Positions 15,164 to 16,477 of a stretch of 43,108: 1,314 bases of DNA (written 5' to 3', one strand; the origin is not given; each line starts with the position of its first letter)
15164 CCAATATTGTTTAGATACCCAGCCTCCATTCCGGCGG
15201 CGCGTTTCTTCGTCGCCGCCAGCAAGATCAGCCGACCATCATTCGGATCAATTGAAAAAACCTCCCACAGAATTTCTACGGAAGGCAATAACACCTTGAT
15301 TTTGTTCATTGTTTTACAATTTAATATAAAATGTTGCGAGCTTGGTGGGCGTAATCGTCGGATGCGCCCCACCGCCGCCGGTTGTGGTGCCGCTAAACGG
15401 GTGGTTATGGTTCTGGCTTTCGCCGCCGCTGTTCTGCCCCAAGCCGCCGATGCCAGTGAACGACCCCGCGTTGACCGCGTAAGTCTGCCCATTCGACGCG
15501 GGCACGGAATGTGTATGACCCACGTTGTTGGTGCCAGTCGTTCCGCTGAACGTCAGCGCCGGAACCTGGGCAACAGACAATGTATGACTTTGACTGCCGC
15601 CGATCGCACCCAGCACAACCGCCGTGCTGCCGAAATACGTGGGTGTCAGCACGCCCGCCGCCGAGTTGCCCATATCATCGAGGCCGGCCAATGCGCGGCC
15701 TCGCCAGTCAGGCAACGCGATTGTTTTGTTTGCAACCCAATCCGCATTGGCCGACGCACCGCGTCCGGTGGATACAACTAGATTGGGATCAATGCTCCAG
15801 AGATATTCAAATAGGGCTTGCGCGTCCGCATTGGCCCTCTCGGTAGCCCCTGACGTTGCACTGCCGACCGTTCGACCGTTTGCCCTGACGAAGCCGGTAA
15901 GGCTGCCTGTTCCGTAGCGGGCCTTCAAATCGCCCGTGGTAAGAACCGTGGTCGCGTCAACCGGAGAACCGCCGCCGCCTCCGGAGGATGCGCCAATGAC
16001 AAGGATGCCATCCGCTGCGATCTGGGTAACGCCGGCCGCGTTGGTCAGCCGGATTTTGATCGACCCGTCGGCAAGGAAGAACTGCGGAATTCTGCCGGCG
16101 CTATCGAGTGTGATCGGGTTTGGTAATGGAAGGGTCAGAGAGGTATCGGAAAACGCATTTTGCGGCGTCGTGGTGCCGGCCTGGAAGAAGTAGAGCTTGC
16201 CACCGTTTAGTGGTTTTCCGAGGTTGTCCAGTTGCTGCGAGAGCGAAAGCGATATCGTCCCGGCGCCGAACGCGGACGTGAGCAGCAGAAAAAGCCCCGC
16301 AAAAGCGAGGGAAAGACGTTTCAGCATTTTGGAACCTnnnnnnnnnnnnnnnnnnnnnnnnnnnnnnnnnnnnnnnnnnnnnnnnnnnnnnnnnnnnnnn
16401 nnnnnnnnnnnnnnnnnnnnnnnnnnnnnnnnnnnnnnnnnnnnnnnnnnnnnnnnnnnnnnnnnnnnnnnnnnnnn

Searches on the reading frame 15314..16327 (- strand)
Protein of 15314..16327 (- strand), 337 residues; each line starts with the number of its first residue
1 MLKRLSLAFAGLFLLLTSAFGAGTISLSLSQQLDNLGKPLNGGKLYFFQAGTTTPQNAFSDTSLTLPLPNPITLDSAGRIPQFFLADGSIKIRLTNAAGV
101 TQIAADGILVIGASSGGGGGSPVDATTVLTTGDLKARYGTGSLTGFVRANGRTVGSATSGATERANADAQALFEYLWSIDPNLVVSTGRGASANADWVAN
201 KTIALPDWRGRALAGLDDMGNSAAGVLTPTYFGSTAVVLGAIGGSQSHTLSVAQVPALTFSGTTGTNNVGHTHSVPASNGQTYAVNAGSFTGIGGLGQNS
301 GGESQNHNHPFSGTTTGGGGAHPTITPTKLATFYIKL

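Call 77: search_protein_families(library=phrogs, proteins=[window:15314-16327:-], max_evalue=0.001)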
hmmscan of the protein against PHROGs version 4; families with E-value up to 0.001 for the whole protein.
window:15314-16327:- (337 aa): 2 families
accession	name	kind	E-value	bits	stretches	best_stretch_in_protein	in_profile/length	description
phrog_8763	-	tail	3.4e-52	178.7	1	22-336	404-747/1024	tail protein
phrog_26190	-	unknown function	4.4e-12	46.9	1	34-125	15-101/260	-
